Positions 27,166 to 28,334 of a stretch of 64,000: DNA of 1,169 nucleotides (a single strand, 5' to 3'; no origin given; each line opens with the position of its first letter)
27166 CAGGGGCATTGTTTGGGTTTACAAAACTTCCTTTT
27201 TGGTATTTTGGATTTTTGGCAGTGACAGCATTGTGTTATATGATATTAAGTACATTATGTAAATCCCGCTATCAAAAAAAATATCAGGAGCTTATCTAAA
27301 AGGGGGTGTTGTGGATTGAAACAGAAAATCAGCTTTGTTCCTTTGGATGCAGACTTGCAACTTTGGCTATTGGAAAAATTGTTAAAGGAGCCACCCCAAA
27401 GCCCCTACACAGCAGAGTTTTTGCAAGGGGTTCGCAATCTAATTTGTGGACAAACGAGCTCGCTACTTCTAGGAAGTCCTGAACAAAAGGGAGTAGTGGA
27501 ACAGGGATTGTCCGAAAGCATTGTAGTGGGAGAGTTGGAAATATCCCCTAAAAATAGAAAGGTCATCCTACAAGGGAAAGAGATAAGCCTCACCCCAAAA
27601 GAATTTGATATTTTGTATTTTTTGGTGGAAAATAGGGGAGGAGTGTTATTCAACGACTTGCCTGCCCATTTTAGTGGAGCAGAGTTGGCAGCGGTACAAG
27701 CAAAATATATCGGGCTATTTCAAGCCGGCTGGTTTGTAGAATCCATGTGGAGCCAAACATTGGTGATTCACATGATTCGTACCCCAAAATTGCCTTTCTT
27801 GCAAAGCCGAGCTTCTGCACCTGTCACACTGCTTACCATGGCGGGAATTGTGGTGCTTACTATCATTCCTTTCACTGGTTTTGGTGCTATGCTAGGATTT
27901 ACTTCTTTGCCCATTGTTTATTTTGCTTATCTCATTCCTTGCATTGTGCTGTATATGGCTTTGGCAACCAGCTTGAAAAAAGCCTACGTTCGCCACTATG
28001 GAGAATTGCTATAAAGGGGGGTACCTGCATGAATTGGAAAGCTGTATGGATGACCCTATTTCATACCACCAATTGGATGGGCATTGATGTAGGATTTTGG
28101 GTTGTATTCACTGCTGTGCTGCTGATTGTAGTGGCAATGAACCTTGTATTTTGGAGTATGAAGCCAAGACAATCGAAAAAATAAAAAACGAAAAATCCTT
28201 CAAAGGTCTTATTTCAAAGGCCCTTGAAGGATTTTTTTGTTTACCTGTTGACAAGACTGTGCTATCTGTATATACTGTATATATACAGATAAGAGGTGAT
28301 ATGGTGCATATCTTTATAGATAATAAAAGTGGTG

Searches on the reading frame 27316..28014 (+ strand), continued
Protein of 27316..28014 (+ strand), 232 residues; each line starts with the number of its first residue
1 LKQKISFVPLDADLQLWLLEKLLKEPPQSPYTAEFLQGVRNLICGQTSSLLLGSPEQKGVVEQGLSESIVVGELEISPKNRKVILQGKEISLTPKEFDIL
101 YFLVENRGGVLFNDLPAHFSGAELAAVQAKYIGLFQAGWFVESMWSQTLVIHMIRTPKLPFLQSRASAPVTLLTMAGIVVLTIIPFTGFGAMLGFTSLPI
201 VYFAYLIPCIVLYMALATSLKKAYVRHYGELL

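Call 26: find_encoding_contigs(protein=P0128, flank=6000, max_places=6)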
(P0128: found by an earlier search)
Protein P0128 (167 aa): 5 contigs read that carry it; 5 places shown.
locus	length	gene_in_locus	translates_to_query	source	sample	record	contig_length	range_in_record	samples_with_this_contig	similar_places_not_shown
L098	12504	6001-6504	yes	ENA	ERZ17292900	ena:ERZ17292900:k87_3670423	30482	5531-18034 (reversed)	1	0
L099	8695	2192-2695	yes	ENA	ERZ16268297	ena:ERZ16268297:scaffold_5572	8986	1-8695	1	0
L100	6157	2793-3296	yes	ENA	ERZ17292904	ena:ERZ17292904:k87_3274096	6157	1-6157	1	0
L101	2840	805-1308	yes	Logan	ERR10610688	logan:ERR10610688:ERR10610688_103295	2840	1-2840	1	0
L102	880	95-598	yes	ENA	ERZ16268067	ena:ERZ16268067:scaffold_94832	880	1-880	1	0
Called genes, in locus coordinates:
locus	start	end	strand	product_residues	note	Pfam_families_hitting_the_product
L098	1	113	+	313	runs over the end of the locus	PF02779:Transket_pyr, PF02780:Transketolase_C, PF22613:Transketolase_C_1 (weak)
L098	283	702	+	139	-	PF11070:DUF2871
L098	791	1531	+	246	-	PF08378:NERD, PF01396:Zn_ribbon_Top1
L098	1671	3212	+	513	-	PF00117:GATase, PF07722:Peptidase_C26, PF02540:NAD_synthase (faint), PF03054:tRNA_Me_trans (weak), PF00958:GMP_synt_C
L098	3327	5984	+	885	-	PF00690:Cation_ATPase_N, PF00122:E1-E2_ATPase, PF00702:Hydrolase, PF13246:Cation_ATPase, PF00689:Cation_ATPase_C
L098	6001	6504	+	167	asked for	PF00486:Trans_reg_C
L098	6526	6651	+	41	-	-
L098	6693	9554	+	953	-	PF00690:Cation_ATPase_N, PF00122:E1-E2_ATPase, PF00702:Hydrolase, PF13246:Cation_ATPase, PF00689:Cation_ATPase_C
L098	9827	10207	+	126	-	PF00392:GntR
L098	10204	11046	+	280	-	PF00005:ABC_tran, PF13304:AAA_21 (faint)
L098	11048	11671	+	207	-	PF13346:ABC2_membrane_5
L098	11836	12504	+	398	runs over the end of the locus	-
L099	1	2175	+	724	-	?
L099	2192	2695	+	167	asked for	PF00486:Trans_reg_C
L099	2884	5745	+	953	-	PF00690:Cation_ATPase_N, PF00122:E1-E2_ATPase, PF00702:Hydrolase, PF13246:Cation_ATPase, PF00689:Cation_ATPase_C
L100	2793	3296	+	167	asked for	PF00486:Trans_reg_C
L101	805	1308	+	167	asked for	PF00486:Trans_reg_C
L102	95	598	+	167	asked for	PF00486:Trans_reg_C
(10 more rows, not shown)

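Call 27: find_encoding_contigs(protein=P0127, flank=4000, max_places=4)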
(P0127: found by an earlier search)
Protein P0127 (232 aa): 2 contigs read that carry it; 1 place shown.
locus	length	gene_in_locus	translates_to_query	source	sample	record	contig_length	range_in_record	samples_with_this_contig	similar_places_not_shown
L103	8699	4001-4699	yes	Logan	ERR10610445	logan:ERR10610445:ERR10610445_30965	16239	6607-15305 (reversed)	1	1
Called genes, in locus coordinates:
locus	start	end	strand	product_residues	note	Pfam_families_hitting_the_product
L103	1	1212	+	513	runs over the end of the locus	PF00117:GATase, PF07722:Peptidase_C26, PF02540:NAD_synthase (faint), PF03054:tRNA_Me_trans (weak), PF00958:GMP_synt_C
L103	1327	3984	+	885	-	PF00690:Cation_ATPase_N, PF00122:E1-E2_ATPase, PF00702:Hydrolase, PF13246:Cation_ATPase, PF00689:Cation_ATPase_C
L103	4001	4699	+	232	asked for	PF00689:Cation_ATPase_C (weak)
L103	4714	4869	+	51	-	-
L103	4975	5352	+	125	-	PF00392:GntR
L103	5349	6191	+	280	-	PF00005:ABC_tran, PF13304:AAA_21 (faint)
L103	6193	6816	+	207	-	PF13346:ABC2_membrane_5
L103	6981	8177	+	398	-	-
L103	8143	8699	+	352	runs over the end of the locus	PF13421:Band_7_1, PF01145:Band_7 (weak), PF13240:Zn_Ribbon_1 (weak), PF12773:DZR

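Call 28: find_encoding_contigs(protein=P0125, flank=4000, max_places=4)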
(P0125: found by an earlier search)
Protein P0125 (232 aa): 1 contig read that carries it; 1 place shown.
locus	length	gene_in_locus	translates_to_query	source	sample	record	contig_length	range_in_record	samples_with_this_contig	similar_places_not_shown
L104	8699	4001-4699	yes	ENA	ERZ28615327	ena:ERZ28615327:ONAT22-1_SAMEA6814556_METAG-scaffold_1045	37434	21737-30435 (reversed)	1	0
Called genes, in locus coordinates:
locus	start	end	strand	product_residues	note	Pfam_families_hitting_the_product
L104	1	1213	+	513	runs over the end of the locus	PF00117:GATase, PF07722:Peptidase_C26, PF02540:NAD_synthase (faint), PF03054:tRNA_Me_trans (weak), PF00958:GMP_synt_C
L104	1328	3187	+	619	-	PF00690:Cation_ATPase_N, PF00122:E1-E2_ATPase, PF00702:Hydrolase (faint), PF13246:Cation_ATPase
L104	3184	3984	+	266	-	PF00689:Cation_ATPase_C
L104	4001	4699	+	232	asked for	PF00689:Cation_ATPase_C (faint)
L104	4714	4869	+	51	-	-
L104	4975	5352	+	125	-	PF00392:GntR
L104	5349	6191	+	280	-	PF00005:ABC_tran, PF13304:AAA_21 (faint)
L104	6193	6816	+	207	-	PF13346:ABC2_membrane_5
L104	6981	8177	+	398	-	-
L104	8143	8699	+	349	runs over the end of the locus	PF13421:Band_7_1, PF01145:Band_7 (weak), PF17032:Zn_ribbon_15 (faint), PF12773:DZR, PF13240:Zn_Ribbon_1 (weak)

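Call 31: search_protein_families(library=ncbifam, proteins=[P0033, P0131, window:27316-28014:+], max_evalue=0.01)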
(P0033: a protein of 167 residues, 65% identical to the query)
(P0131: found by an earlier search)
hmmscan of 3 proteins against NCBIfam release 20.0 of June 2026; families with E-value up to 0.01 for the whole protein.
P0033 (167 aa): 41 families (the best 25 are shown)
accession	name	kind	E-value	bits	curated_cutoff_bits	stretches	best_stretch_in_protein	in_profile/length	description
NF033117.2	vanR_ACDEGLN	exception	2.8e-28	99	350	1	67-162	129-224/226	VanR-ABDEGLN family response regulator transcription factor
NF033120.0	vanR_FM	exception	7e-27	94.6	460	1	67-164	133-230/231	vancomycin resistance response regulator transcription factor, VanR-F/VanR-M family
NF000404.1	vanR-D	exception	9.7e-24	84.2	500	1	72-162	139-229/232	vancomycin resistance response regulator transcription factor VanR-D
NF000401.1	vanR-A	exception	3e-22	79.2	500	1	58-163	124-229/231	vancomycin resistance response regulator transcription factor VanR-A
NF000403.1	vanR-C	exception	1e-21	77.6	480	1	80-162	146-228/231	vancomycin resistance response regulator transcription factor VanR-C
NF040534.1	resp_reg_YycF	equivalog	1.1e-21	77.2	340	1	64-163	128-227/231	response regulator YycF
NF040689.1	MtrAB_MtrA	equivalog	3.4e-21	75.6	300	1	63-163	118-218/219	MtrAB system response regulator MtrA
NF053854.1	RespRegPhoBBctds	equivalog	1.1e-19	70.7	270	1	63-163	127-224/225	two-component system response regulator PhoB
NF045944.1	ResRegRpaBCyano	equivalog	3.5e-19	69.1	330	1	64-163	126-227/229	response regulator transcription factor RpaB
TIGR02154.1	PhoB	equivalog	3.8e-19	68.9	296.2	1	62-163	125-225/226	phosphate regulon transcriptional regulator PhoB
NF041209.1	resp_regPieR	equivalog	8.4e-19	68.1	450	1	74-165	139-229/231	two component system response regulator PieR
NF045914.1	RespRegNblR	equivalog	4e-17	62.6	300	1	66-162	129-224/228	response regulator transcription factor NblR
NF000402.1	vanR-B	exception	5.3e-16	58.7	480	1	64-164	122-217/219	vancomycin resistance response regulator transcription factor VanR-B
TIGR01387.1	cztR_silR_copR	subfamily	1.6e-15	57.4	279.2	1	66-163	122-218/218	heavy metal response regulator transcription factor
NF007820.0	PRK10529.1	equivalog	1.2e-14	54.3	325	1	72-163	132-223/225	two-component system response regulator KdpE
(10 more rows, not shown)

P0131 (919 aa): 25 families
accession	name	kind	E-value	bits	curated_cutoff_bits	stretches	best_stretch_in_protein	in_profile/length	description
NF011702.0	PRK15122.1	subfamily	0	1172.3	975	1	4-917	7-905/907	magnesium-translocating P-type ATPase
TIGR01524.1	ATPase-IIIB_Mg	equivalog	0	1129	610.75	1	23-917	11-866/867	magnesium-translocating P-type ATPase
TIGR01647.1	ATPase-IIIA_H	equivalog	2.1e-125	419.7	615.5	1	46-784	1-685/755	plasma-membrane proton-efflux P-type ATPase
TIGR01522.1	ATPase-IIA2_Ca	equivalog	4.4e-120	401.9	798.3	1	32-760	8-720/854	calcium-transporting P-type ATPase, PMR1-type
TIGR01116.1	ATPase-IIA1_Ca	equivalog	7.6e-98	328.6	703.4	2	432-766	371-680/799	calcium-translocating P-type ATPase, SERCA-type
TIGR01106.1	ATPase-IIC_X-K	subfamily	1.5e-84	284.6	946.1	3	44-377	34-362/997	Na,H/K antiporter P-type ATPase subunit alpha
TIGR01494.1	ATPase_P-type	subfamily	1.4e-81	274.4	62.3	3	123-381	2-233/478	HAD-IC family P-type ATPase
TIGR01517.1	ATPase-IIB_Ca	equivalog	2.7e-75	254.2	507.05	1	29-747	37-745/882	calcium-translocating P-type ATPase, PMCA-type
TIGR01523.1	ATPase-IID_K-Na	equivalog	6e-68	229.4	645.05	3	432-709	481-771/997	potassium/sodium efflux P-type ATPase, fungal-type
TIGR01525.1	ATPase-IB_hvy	subfamily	1.4e-59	202.5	346.25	2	117-585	18-431/560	heavy metal translocating P-type ATPase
TIGR01657.1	P-ATPase-V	hypoth_equivalog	1.6e-55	188.2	618.25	2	24-582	119-697/1055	ATP13A2 family polyamine export P-type ATPase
TIGR01511.1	ATPase-IB1_Cu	subfamily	9.8e-46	156.7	397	3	117-379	43-281/542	copper-translocating P-type ATPase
TIGR01512.1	ATPase-IB2_Cd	subfamily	3.6e-41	141.4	313.5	3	608-700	365-454/494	cadmium family heavy metal-translocating P-type ATPase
NF008262.1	PRK11033.1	equivalog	6.6e-34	117.4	1005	3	609-697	599-686/731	zinc/cadmium/mercury/lead-transporting ATPase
NF007952.0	PRK10671.1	equivalog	3.5e-29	101.6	1316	2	594-696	680-782/838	copper-exporting P-type ATPase CopA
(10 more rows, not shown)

window:27316-28014:+ (232 aa): 22 families
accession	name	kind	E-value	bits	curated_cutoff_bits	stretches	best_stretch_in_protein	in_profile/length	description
TIGR01524.1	ATPase-IIIB_Mg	equivalog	3.9e-32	111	610.75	1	129-230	765-866/867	magnesium-translocating P-type ATPase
NF011702.0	PRK15122.1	subfamily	1.6e-30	105.8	975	1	125-230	800-905/907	magnesium-translocating P-type ATPase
NF033120.0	vanR_FM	exception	1.2e-07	31.7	460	1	68-106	134-172/231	vancomycin resistance response regulator transcription factor, VanR-F/VanR-M family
NF033117.2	vanR_ACDEGLN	exception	4.7e-07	29.6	350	1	68-111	130-173/226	VanR-ABDEGLN family response regulator transcription factor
NF000404.1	vanR-D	exception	9.6e-07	28.5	500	1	73-111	140-178/232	vancomycin resistance response regulator transcription factor VanR-D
NF053854.1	RespRegPhoBBctds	equivalog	1.4e-06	27.9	270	1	60-110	124-174/225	two-component system response regulator PhoB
NF000402.1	vanR-B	exception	5.5e-06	26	480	1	65-112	123-170/219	vancomycin resistance response regulator transcription factor VanR-B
NF040689.1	MtrAB_MtrA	equivalog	2.6e-05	23.7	300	1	64-110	119-165/219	MtrAB system response regulator MtrA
NF045944.1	ResRegRpaBCyano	equivalog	5.2e-05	22.7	330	1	64-110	126-172/229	response regulator transcription factor RpaB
NF000401.1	vanR-A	exception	7.3e-05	22.3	500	1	58-114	124-179/231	vancomycin resistance response regulator transcription factor VanR-A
TIGR02154.1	PhoB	equivalog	0.00012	21.5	296.2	1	62-109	125-172/226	phosphate regulon transcriptional regulator PhoB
NF007977.0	PRK10701.1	equivalog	0.00014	21.4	330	1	66-112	136-182/241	two-component system response regulator RstA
NF040534.1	resp_reg_YycF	equivalog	0.00032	20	340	1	63-111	127-175/231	response regulator YycF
TIGR01387.1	cztR_silR_copR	subfamily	0.00043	20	279.2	1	66-111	122-167/218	heavy metal response regulator transcription factor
NF007928.2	PRK10643.1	equivalog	0.00084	19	330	1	66-106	123-164/216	two-component system response regulator PmrA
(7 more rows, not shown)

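Call 46: search_protein_families(library=pfam, proteins=[L016:8491-8769:+, L016:8771-9694:+, L016:9734-10249:+, L016:9789-10511:+, L016:10758-11069:+, L026:8633-9175:+, L026:9551-9862:+, P0033], max_evalue=0.01)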
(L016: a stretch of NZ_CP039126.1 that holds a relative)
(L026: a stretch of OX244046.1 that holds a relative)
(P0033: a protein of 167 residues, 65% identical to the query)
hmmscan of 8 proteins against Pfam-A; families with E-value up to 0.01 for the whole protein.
L016:8491-8769:+ (92 aa): 0 families

L016:8771-9694:+ (307 aa): 2 families
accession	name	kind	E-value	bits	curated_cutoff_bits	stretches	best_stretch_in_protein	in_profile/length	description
PF01545.26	Cation_efflux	-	1.9e-44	152.3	26.6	1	21-213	3-195/198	Cation efflux family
PF16916.11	ZT_dimer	-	5.1e-22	78.1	26.7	1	221-297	2-77/78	Dimerisation domain of Zinc Transporter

L016:9734-10249:+ (171 aa): 0 families

L016:9789-10511:+ (240 aa): 2 families
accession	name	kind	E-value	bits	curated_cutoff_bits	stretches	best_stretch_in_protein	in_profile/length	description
PF02308.21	MgtC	-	2.3e-32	112.3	31.4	1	26-145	2-120/121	MgtC family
PF21770.3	MgtC_SapB_C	-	2.9e-09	37.8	27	1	160-237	1-77/77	MGTC/SAPB C-terminal domain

L016:10758-11069:+ (103 aa): 1 family
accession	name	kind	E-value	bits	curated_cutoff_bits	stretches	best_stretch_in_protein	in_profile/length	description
PF12650.12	DUF3784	-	2.2e-23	82.7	28.1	1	6-97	1-93/94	Domain of unknown function (DUF3784)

L026:8633-9175:+ (180 aa): 2 families
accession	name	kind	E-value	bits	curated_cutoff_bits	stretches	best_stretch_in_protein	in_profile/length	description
PF02308.21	MgtC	-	5.4e-33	114.3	31.4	1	14-133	2-120/121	MgtC family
PF21770.3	MgtC_SapB_C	-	0.0061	17.5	27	1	148-169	1-22/77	MGTC/SAPB C-terminal domain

L026:9551-9862:+ (103 aa): 1 family
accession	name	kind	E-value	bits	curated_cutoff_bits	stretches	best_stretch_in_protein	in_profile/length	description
PF12650.12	DUF3784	-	6.4e-24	84.4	28.1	1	7-97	1-92/94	Domain of unknown function (DUF3784)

P0033 (167 aa): 1 family
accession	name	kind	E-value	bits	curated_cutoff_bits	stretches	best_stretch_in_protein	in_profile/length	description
PF00486.34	Trans_reg_C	-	4.9e-28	97.5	26.2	1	87-163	1-77/77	Transcriptional regulatory protein, C terminal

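Call 52: search_solved_structures(query=P0033, max_evalue=0.001, show_alignments=2)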
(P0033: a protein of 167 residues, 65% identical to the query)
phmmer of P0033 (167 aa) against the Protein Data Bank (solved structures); distinct sequences matched with E-value up to 0.001: 67 (the best 60 are shown).
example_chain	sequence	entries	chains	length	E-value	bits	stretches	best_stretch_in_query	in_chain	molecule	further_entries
1p2f_A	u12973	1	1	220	8.6e-20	74.6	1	71-164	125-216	Response Regulator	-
2hwv_A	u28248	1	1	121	1.9e-19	73.5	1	59-163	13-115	DNA-binding response regulator VicR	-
6cqg_A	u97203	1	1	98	2.8e-19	72.9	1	69-162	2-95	DNA-binding response regulator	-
5za3_A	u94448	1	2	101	8.3e-19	71.3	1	68-162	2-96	DNA-binding response regulator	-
2zxj_A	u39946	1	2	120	1.6e-17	67.2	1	66-162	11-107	Transcriptional regulatory protein walR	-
2d1v_A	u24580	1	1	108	2.6e-17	66.5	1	65-163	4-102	Transcriptional regulatory protein yycF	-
2gwr_A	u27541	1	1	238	6.6e-16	61.9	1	67-162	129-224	DNA-binding response regulator mtrA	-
2oqr_A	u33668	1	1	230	7.4e-16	61.7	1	71-163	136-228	Sensory transduction protein regX3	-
4ixa_A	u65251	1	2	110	2.5e-15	60.1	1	80-164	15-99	Response regulator SaeR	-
4qwq_B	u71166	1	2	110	4.2e-15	59.3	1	71-164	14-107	Response regulator SaeR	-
4u88_A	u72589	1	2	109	5.3e-15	59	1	72-164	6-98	Transcriptional regulator SaeR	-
3q9v_A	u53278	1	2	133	5.8e-14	55.6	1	59-162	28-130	DNA-binding response regulator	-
1ys6_A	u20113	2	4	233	7.2e-14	55.3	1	54-162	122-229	Transcriptional regulatory protein prrA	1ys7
3rjp_A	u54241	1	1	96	1.1e-13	54.7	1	73-163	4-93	CovR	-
2k4j_A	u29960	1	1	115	1.8e-13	54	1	75-163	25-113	Putative TRANSCRIPTIONAL REGULATOR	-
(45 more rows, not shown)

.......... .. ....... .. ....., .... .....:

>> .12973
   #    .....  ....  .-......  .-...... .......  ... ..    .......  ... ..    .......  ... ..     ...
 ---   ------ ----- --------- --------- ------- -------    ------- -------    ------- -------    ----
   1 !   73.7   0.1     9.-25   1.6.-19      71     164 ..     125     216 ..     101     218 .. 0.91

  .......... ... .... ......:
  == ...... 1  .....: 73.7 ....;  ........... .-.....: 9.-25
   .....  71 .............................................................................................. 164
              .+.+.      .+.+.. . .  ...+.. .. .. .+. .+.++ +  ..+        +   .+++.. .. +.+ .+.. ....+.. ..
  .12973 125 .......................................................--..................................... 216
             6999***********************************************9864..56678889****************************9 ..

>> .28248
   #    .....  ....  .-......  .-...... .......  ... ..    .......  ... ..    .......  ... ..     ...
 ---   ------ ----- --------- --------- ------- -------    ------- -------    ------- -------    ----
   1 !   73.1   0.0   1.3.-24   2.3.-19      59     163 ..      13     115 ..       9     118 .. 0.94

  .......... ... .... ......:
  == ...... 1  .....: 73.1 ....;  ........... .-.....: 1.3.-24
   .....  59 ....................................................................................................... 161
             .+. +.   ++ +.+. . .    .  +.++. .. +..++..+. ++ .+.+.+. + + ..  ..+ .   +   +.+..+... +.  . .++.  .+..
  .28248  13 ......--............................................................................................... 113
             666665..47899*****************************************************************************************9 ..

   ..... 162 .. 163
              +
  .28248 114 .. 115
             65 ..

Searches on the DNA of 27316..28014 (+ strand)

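Call 13: search_rna_families(sources=[L001], threshold=evalue, max_evalue=0.1)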
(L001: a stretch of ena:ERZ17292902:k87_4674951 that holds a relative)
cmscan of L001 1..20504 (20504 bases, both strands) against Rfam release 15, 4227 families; matches with E-value up to 0.1: 0.
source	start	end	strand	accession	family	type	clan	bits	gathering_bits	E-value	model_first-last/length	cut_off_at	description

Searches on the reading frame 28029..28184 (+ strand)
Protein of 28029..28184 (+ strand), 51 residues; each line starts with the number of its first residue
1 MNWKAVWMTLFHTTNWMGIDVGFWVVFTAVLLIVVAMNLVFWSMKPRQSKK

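Call 3: search_protein_families(library=pfam, proteins=[window:28029-28184:+], max_evalue=1)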
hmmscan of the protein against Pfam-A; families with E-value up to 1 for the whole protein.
window:28029-28184:+ (51 aa): 5 families
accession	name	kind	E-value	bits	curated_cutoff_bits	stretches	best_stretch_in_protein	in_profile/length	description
PF15330.11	SIT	-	0.00092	20.2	27.6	1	25-50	5-30/114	SHP2-interacting transmembrane adaptor protein, SIT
PF23600.1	DUF7139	-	0.024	14.7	30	1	20-44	21-45/150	Domain of unknown function (DUF7139)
PF14316.11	DUF4381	-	0.053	14.3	27.2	1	15-49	13-46/145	Domain of unknown function (DUF4381)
PF19870.4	DUF6343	-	0.26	12.1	27.2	1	5-45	25-64/82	Family of unknown function (DUF6343)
PF06422.18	PDR_CDR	-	0.31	11.4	20.5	1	12-38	45-71/92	CDR ABC transporter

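Call 31: search_protein_families(library=ncbifam, proteins=[P0131, window:28029-28184:+], max_evalue=0.01)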
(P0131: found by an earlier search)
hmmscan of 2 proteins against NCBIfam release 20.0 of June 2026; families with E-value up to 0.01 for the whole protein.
P0131 (919 aa): 25 families
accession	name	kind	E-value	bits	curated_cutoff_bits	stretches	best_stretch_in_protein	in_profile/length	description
NF011702.0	PRK15122.1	subfamily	0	1172.3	975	1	4-917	7-905/907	magnesium-translocating P-type ATPase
TIGR01524.1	ATPase-IIIB_Mg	equivalog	0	1129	610.75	1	23-917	11-866/867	magnesium-translocating P-type ATPase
TIGR01647.1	ATPase-IIIA_H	equivalog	2.1e-125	419.7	615.5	1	46-784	1-685/755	plasma-membrane proton-efflux P-type ATPase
TIGR01522.1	ATPase-IIA2_Ca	equivalog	4.4e-120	401.9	798.3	1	32-760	8-720/854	calcium-transporting P-type ATPase, PMR1-type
TIGR01116.1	ATPase-IIA1_Ca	equivalog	7.6e-98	328.6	703.4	2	432-766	371-680/799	calcium-translocating P-type ATPase, SERCA-type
TIGR01106.1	ATPase-IIC_X-K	subfamily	1.5e-84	284.6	946.1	3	44-377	34-362/997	Na,H/K antiporter P-type ATPase subunit alpha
TIGR01494.1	ATPase_P-type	subfamily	1.4e-81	274.4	62.3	3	123-381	2-233/478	HAD-IC family P-type ATPase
TIGR01517.1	ATPase-IIB_Ca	equivalog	2.7e-75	254.2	507.05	1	29-747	37-745/882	calcium-translocating P-type ATPase, PMCA-type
TIGR01523.1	ATPase-IID_K-Na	equivalog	6e-68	229.4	645.05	3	432-709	481-771/997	potassium/sodium efflux P-type ATPase, fungal-type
TIGR01525.1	ATPase-IB_hvy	subfamily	1.4e-59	202.5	346.25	2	117-585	18-431/560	heavy metal translocating P-type ATPase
TIGR01657.1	P-ATPase-V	hypoth_equivalog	1.6e-55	188.2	618.25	2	24-582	119-697/1055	ATP13A2 family polyamine export P-type ATPase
TIGR01511.1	ATPase-IB1_Cu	subfamily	9.8e-46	156.7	397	3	117-379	43-281/542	copper-translocating P-type ATPase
TIGR01512.1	ATPase-IB2_Cd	subfamily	3.6e-41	141.4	313.5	3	608-700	365-454/494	cadmium family heavy metal-translocating P-type ATPase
NF008262.1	PRK11033.1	equivalog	6.6e-34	117.4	1005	3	609-697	599-686/731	zinc/cadmium/mercury/lead-transporting ATPase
NF007952.0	PRK10671.1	equivalog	3.5e-29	101.6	1316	2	594-696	680-782/838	copper-exporting P-type ATPase CopA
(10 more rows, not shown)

window:28029-28184:+ (51 aa): 1 family
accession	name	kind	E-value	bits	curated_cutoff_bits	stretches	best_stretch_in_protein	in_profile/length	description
NF058583.1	LAXTG_small_WW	exception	0.004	16.8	65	1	18-40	22-44/54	LAXTG motif-containing small protein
